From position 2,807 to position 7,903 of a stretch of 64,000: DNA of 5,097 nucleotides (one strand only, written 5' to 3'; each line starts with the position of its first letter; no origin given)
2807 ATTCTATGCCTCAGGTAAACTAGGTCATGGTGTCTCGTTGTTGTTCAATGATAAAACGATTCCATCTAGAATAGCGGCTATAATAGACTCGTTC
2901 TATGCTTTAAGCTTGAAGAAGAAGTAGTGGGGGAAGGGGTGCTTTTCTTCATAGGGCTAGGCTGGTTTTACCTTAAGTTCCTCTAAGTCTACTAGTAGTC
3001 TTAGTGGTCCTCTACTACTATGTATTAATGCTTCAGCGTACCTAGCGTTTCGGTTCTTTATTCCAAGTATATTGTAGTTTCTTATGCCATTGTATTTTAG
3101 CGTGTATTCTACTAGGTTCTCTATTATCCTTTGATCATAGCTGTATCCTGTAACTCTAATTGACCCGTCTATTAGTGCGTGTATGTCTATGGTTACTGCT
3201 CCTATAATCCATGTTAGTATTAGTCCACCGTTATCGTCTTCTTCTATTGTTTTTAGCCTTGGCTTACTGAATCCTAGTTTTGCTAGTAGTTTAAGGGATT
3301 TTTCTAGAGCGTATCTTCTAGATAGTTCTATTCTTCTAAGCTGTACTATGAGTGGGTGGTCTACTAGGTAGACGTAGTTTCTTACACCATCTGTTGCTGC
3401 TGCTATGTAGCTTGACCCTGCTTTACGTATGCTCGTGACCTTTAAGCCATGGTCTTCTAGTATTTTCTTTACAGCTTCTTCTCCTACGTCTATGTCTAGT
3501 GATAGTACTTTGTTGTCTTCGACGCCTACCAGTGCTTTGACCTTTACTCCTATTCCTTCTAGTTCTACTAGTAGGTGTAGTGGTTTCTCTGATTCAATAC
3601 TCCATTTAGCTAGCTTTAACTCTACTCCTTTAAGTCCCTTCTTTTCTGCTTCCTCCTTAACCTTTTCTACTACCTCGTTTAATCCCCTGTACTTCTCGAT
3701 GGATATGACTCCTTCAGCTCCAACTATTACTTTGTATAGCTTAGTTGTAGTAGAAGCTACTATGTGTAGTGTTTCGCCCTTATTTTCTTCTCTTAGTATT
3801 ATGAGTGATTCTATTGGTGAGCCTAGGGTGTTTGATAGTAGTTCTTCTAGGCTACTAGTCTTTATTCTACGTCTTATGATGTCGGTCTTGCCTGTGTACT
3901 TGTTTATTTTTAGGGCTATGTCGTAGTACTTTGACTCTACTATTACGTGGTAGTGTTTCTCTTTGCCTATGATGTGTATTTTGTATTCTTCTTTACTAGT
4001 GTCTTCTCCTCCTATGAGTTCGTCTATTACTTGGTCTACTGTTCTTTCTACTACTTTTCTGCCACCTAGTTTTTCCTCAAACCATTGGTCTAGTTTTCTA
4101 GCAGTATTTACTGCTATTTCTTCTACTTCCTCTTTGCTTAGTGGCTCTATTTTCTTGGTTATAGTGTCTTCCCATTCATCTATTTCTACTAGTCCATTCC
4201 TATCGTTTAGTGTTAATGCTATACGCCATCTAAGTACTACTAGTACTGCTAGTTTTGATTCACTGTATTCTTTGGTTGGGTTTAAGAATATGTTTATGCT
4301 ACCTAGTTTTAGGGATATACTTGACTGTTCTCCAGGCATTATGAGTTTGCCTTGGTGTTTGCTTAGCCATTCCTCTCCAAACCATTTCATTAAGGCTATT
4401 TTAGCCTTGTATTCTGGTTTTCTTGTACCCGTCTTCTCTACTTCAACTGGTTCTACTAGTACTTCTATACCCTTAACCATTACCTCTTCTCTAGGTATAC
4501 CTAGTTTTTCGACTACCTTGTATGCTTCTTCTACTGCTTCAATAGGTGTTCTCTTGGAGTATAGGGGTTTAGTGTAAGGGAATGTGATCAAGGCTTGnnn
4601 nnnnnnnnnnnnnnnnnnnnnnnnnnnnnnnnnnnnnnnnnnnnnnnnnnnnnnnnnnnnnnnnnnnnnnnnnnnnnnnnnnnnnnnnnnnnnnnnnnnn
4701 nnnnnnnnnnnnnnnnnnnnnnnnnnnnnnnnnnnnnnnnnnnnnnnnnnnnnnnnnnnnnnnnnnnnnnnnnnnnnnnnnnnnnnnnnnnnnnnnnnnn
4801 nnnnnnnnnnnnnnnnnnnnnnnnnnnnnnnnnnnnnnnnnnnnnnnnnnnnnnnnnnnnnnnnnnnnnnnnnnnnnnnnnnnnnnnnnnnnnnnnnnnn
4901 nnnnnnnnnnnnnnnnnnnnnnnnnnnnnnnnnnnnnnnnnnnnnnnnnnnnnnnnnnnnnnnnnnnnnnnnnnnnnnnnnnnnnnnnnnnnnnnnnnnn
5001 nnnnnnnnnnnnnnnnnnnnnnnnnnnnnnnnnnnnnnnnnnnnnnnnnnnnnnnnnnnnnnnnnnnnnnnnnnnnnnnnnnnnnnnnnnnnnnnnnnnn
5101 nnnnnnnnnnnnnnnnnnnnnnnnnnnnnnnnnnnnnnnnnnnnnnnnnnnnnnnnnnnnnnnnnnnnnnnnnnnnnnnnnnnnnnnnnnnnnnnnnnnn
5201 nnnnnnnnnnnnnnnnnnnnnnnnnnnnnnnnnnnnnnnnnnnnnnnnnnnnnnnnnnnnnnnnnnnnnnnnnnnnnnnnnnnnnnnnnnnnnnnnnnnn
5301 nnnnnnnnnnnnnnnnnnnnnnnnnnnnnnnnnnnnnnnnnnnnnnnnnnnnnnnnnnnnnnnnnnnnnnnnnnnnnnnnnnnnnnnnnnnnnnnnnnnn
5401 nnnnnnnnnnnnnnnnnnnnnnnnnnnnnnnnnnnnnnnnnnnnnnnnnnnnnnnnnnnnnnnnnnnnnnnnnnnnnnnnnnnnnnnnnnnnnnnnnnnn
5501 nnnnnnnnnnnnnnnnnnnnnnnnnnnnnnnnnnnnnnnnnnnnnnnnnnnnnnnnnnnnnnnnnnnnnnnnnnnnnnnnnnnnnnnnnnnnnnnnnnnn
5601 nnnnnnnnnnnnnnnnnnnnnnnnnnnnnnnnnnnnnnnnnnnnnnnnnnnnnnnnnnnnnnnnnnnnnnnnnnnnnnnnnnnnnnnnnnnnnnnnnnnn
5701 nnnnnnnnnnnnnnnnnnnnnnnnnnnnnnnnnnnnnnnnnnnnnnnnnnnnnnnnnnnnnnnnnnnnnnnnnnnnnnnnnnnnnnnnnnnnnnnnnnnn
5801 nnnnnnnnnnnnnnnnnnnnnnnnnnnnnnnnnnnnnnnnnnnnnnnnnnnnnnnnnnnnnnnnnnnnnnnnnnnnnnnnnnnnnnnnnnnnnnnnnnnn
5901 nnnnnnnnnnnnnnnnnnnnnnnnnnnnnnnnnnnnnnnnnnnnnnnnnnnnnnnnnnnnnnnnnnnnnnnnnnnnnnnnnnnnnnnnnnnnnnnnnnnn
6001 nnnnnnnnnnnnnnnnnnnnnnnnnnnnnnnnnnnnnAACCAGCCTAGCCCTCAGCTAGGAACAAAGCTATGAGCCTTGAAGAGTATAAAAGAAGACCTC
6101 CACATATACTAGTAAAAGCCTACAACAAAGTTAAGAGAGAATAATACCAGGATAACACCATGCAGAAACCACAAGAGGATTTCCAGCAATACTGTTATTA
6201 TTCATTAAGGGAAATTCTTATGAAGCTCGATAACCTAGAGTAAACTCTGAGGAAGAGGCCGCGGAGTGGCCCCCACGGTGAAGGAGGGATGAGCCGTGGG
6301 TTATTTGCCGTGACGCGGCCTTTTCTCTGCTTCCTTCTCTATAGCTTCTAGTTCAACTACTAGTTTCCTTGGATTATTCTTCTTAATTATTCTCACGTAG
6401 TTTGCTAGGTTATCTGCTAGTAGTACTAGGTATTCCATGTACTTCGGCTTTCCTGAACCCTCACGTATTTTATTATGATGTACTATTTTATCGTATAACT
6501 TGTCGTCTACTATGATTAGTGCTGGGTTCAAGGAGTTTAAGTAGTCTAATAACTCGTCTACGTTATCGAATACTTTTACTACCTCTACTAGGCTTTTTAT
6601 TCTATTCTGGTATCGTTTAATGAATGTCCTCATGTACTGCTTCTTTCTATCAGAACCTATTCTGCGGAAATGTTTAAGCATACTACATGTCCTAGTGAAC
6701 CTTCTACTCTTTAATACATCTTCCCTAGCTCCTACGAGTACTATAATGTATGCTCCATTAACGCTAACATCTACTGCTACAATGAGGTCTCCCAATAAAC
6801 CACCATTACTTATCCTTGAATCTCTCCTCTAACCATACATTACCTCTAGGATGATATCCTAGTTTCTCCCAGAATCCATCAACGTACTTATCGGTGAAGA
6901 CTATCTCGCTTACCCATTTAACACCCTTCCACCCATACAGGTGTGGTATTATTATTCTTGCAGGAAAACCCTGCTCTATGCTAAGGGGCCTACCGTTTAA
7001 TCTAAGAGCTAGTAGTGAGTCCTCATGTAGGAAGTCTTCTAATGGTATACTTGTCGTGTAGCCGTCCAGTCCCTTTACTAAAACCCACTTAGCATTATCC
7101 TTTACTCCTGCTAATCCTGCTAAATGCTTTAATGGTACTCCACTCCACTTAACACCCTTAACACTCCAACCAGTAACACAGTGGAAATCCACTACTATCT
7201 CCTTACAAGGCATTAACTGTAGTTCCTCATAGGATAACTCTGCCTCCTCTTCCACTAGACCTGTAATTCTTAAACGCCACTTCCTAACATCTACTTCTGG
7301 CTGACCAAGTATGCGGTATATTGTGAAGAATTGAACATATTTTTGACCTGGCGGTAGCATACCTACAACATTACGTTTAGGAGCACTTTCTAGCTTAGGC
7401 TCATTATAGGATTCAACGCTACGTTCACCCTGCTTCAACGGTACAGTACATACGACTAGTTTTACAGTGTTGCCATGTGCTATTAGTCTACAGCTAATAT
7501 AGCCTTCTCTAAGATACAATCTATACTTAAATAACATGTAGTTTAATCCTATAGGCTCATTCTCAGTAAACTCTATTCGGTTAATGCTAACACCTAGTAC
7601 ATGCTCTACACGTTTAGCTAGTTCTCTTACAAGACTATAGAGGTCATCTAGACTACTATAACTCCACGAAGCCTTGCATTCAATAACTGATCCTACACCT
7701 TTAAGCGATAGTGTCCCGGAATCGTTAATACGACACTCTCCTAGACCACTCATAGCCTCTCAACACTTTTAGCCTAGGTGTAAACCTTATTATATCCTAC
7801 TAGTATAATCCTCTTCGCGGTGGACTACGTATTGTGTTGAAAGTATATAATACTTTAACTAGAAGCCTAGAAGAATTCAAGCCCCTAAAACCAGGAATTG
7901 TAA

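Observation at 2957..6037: Orphan BrxL-like AAA+ ATPase without a Lon domain, operonic with a 544-aa protein of ~7 PepSY-like repeats: candidate undescribed two-gene system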

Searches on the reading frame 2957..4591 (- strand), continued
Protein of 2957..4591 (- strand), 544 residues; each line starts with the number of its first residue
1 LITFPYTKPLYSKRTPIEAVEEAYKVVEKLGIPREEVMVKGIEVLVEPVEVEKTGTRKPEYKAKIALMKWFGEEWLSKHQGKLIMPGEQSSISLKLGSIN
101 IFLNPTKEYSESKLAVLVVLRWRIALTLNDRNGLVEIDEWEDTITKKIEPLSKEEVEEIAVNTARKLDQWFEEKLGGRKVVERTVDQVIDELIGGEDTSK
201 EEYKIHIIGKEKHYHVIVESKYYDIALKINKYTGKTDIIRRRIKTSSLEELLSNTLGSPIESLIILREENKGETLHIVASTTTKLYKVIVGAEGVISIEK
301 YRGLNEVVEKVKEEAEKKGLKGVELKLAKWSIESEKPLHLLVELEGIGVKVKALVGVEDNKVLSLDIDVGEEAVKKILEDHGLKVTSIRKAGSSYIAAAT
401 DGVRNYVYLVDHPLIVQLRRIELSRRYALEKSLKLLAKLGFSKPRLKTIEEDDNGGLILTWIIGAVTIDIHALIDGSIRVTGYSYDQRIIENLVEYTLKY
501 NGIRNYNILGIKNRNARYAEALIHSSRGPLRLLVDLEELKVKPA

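Call 93: search_protein_families(library=pfam, proteins=[P0135, P0002, P0003, P0007, P0008, P0009, P0010, P0011, P0012, P0014], max_evalue=0.01)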
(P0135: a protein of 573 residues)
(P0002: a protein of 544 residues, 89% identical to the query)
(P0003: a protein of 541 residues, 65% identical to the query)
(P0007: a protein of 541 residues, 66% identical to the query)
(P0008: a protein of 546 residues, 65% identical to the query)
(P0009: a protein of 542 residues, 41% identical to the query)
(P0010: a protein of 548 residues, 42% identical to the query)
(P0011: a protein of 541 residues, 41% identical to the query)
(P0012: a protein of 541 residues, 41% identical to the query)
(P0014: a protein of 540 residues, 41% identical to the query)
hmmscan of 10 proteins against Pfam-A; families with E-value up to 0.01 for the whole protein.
P0135 (573 aa): 1 family
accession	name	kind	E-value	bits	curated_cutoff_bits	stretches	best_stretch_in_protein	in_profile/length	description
PF03413.25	PepSY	-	3.3e-07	30.9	24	0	248-297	4-56/60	Peptidase propeptide and YPEB domain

P0002 (544 aa): 0 families

P0003 (541 aa): 0 families

P0007 (541 aa): 0 families

P0008 (546 aa): 1 family
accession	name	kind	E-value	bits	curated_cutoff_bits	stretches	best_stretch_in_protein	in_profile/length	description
PF23571.1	GH3_M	-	0.0009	19.7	23.6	0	262-294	24-56/75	GH3 family central domain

P0009 (542 aa): 0 families

P0010 (548 aa): 0 families

P0011 (541 aa): 0 families

P0012 (541 aa): 0 families

P0014 (540 aa): 0 families

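Call 94: find_related_loci(query=A5, collection=viral_contigs, flank=8000)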
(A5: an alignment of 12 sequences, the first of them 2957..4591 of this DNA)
Query A5 (544 aa) in viral_contigs; peptide patterns used: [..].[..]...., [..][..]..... (x = any residue, [..] = any of these).
45 stretches matched a pattern, but none encodes a relative of the query by tblastn (E <= 1e-3).

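Call 96: list_cluster_members(proteins=[P0001, P0015, P0135])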
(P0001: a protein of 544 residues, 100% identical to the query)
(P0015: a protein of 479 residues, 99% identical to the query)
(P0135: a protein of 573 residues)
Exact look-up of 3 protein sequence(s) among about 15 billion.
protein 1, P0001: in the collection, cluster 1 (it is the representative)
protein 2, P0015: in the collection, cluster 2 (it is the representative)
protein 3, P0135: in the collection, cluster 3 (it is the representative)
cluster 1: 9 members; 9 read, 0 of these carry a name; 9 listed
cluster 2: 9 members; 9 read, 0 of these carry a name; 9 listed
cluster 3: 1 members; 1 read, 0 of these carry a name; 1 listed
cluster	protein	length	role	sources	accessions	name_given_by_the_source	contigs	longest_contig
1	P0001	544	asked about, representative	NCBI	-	-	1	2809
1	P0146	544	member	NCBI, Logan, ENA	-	-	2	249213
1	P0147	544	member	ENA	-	-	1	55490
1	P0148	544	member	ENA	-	-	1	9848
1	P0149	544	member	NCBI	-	-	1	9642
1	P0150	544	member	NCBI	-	-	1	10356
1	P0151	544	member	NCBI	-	-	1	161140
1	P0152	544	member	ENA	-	-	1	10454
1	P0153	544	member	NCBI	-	-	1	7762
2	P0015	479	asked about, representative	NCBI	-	-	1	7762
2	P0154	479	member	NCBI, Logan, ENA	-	-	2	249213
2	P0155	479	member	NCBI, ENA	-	-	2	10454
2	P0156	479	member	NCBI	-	-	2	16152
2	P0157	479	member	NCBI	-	-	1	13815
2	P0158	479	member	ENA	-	-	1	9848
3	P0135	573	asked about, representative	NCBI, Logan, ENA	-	-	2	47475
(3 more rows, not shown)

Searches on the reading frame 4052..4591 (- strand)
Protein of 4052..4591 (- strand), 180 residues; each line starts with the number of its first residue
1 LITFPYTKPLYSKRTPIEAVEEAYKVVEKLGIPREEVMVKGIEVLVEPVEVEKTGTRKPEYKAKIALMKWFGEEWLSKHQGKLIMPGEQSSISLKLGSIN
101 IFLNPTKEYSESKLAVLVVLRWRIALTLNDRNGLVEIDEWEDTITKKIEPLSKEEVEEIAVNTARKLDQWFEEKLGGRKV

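Call 57: predict_structure(alignment_id=A3)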
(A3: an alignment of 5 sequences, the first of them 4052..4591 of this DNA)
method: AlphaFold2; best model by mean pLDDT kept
length: 180 residues; sequences in the alignment: 5
mean_pLDDT: 84.5   pTM: 0.75
mean pLDDT of the five models: 84.5, 84.4, 80.8, 79.3, 64.0
residues with pLDDT >= 90: 77; 70-90: 84; 50-70: 13; < 50: 6
segments of 3 or more residues with pLDDT < 50: 1-3, 178-180
pLDDT, mean of each block of 10 residues (from residue 1): 67 94 92 88 93 74 90 91 90 83 89 89 91 92 86 74 80 59
secondary structure, 60 per line:
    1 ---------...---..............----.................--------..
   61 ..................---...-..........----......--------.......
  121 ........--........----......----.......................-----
elements in order: E10-12 H16-29 E37-50 H59-78 E82-84 H86-95 E100-105 E114-128 E131-138 E143-148 H153-175

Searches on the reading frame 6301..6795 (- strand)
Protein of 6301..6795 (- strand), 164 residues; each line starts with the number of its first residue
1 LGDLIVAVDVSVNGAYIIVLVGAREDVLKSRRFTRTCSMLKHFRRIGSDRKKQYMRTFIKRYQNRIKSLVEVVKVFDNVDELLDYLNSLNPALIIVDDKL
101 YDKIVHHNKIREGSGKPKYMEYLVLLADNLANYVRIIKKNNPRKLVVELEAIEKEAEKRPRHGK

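Call 3: search_protein_families(library=pfam, proteins=[window:6301-6795:-], max_evalue=0.1)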
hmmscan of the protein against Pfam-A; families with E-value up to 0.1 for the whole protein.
window:6301-6795:- (164 aa): 6 families
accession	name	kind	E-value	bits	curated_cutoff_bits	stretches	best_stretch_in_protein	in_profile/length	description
PF13419.12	HAD_2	-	0.00082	20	23.8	1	38-105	44-110/178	Haloacid dehalogenase-like hydrolase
PF25398.1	CUX1_N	-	0.0056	17.1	27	1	37-74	48-85/116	CUX1-like, N-terminal tRNA-binding arm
PF05055.17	DUF677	-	0.044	13.1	29.1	1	28-84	117-174/336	Protein of unknown function (DUF677)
PF04033.18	DUF365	-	0.065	14.1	25.9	1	70-146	20-88/96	Domain of unknown function (DUF365)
PF05188.22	MutS_II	-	0.071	13.9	25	0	74-121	29-77/133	MutS domain II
PF08283.16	Gemini_AL1_M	-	0.089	13.3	24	0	117-158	7-47/107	Geminivirus rep protein central domain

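Call 4: search_protein_families(library=ncbifam, proteins=[window:6301-6795:-], max_evalue=0.1)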
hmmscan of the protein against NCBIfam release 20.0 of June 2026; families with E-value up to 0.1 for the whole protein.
window:6301-6795:- (164 aa): 2 families
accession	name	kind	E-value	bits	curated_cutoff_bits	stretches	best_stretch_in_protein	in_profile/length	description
NF009804.0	PRK13288.1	equivalog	0.02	14.4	218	1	24-106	39-114/215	pyrophosphatase PpaX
TIGR00877.1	purD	equivalog_domain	0.037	12.8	288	1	51-97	104-146/425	phosphoribosylamine--glycine ligase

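Call 5: search_protein_families(library=padloc, proteins=[window:6301-6795:-], max_evalue=0.1)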
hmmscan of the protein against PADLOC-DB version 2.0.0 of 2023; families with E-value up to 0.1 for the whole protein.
window:6301-6795:- (164 aa): 0 families

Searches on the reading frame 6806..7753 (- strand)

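Call 3: search_protein_families(library=pfam, proteins=[window:6806-7753:-], max_evalue=0.1)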
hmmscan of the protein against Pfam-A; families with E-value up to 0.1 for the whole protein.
window:6806-7753:- (315 aa): 1 family
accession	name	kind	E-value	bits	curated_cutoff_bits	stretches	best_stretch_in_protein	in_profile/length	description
PF00174.25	Oxidored_molyb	-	1.9e-44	151.7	24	1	151-295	4-169/169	Oxidoreductase molybdopterin binding domain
